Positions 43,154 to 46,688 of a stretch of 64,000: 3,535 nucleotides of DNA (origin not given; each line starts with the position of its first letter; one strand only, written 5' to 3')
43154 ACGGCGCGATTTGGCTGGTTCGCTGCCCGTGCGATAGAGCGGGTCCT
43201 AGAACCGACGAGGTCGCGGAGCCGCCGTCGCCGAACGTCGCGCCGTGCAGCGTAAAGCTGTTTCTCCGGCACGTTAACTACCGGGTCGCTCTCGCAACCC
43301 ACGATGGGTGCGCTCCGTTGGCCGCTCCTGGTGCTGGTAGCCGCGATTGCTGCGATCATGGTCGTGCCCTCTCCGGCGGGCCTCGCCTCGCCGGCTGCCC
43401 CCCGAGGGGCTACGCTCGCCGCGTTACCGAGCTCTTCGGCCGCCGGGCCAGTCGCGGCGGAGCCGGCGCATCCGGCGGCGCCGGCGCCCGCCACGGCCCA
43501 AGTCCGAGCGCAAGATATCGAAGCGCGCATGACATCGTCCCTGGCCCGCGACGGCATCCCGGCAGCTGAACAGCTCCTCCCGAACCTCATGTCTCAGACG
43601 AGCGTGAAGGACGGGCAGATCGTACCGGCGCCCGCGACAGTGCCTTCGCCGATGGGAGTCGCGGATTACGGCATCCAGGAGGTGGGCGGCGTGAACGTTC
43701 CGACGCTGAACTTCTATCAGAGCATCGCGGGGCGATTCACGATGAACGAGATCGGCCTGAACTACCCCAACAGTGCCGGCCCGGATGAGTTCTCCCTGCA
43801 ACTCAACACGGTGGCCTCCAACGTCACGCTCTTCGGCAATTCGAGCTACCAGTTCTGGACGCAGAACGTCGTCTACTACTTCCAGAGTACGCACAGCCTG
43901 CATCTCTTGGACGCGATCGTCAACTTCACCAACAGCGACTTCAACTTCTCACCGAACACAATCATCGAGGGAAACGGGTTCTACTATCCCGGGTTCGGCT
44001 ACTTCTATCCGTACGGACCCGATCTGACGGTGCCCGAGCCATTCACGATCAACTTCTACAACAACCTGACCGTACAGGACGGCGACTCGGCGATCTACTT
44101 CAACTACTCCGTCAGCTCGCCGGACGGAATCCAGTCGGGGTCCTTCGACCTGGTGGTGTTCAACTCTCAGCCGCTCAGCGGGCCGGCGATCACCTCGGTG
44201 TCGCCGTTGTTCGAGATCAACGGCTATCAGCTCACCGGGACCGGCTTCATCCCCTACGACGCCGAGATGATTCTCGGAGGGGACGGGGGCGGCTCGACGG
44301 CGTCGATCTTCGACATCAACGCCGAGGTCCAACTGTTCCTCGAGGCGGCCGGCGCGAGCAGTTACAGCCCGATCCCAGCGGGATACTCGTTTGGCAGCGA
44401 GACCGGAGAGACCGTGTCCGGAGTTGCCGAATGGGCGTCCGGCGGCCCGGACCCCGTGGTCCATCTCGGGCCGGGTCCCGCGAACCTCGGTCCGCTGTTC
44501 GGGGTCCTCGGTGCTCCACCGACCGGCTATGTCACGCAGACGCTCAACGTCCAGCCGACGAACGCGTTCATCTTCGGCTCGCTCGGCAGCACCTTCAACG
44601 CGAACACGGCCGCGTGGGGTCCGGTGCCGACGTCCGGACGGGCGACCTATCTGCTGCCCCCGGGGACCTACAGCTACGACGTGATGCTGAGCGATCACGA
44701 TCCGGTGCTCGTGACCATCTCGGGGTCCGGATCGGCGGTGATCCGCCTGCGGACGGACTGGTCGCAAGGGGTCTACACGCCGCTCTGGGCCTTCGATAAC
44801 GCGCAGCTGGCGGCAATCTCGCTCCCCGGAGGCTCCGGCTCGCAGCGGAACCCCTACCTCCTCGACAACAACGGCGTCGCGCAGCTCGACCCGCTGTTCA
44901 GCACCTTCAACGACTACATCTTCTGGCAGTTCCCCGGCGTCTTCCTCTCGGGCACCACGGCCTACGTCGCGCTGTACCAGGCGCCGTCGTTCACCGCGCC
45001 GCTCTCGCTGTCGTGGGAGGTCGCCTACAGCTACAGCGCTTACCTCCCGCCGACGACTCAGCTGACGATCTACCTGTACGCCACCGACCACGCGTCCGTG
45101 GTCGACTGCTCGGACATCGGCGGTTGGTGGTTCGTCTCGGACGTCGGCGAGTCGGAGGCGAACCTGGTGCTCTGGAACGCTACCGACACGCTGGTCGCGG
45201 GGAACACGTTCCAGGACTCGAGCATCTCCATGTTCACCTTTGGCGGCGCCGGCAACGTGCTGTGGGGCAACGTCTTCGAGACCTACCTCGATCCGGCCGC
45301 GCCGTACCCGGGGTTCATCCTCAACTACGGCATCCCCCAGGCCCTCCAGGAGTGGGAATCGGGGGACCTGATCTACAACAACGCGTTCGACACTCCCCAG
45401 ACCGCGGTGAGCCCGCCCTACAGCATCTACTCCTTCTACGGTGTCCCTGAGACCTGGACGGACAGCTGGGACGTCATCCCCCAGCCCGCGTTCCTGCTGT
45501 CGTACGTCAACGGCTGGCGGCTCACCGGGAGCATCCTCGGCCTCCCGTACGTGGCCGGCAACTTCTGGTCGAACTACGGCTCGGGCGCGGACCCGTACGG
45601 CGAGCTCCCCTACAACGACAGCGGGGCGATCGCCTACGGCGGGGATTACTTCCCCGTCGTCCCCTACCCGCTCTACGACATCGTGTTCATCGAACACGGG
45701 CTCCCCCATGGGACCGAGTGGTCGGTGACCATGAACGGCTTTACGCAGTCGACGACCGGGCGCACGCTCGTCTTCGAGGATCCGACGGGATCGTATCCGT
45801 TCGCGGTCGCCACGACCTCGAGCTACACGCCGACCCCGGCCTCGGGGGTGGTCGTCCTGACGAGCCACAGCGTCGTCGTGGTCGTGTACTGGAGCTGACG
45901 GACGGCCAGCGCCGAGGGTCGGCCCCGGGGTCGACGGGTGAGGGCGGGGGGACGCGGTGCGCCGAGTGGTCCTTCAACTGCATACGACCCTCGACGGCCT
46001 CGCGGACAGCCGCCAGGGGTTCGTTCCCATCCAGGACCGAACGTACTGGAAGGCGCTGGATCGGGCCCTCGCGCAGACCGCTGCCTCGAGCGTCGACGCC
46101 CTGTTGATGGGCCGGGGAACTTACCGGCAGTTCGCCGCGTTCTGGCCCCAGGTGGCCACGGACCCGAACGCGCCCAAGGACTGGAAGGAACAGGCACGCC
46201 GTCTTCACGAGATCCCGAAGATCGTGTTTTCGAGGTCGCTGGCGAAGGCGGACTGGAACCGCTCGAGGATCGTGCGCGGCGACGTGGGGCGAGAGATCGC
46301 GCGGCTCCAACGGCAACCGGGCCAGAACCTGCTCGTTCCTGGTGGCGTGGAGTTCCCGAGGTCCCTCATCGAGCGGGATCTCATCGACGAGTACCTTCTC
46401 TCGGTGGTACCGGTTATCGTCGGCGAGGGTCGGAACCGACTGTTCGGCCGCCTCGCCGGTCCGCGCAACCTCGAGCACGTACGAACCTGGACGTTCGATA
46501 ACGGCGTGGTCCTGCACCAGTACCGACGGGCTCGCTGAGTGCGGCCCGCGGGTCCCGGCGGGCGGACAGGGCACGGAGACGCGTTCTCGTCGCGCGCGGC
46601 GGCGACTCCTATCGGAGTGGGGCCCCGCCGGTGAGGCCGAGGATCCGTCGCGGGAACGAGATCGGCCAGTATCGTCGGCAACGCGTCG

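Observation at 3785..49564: Local expansion of class III nucleotidyl cyclases: three cyclase–TolB-like–TPR paralogs plus two divergent cyclase architectures within 64 kb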

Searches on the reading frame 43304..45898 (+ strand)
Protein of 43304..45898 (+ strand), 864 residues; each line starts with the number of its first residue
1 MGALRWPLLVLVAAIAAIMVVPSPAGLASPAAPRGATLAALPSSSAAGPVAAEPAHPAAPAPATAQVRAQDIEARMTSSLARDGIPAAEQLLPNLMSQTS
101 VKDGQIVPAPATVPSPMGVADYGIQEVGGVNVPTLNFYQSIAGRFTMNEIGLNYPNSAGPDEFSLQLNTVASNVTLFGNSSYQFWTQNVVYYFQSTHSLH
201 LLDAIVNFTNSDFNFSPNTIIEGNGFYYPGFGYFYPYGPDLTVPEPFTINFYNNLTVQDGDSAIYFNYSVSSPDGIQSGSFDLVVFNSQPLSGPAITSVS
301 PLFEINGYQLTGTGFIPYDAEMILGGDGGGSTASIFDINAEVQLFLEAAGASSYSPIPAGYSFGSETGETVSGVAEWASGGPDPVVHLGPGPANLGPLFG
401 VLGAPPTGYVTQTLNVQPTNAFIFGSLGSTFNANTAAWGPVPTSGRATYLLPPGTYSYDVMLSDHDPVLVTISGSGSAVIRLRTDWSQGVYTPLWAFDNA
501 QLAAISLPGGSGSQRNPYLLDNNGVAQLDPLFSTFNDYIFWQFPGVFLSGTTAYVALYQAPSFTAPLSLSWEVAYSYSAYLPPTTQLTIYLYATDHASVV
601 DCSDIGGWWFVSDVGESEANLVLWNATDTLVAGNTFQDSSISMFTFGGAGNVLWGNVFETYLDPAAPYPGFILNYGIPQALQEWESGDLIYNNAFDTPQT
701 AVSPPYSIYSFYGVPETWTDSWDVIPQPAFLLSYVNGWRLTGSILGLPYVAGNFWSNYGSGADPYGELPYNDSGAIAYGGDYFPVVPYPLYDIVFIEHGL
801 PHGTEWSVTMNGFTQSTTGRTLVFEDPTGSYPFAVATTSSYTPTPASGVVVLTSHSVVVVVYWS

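Call 17: search_protein_families(library=pfam, proteins=[window:43304-45898:+], max_evalue=0.001)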
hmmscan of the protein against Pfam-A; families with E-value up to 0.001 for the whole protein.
window:43304-45898:+ (864 aa): 1 family
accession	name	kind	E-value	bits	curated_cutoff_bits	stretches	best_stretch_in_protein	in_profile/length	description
PF05317.16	Thermopsin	-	1.3e-47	162.9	25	1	112-374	11-256/256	Thermopsin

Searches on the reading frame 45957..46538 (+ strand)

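Call 18: search_protein_families(library=pfam, proteins=[window:45957-46538:+], max_evalue=0.001)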
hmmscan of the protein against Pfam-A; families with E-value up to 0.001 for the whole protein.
window:45957-46538:+ (193 aa): 1 family
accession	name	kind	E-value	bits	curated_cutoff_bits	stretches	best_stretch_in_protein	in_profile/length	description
PF01872.23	RibD_C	-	6.7e-20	72.2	24.1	1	4-186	3-197/197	RibD C-terminal domain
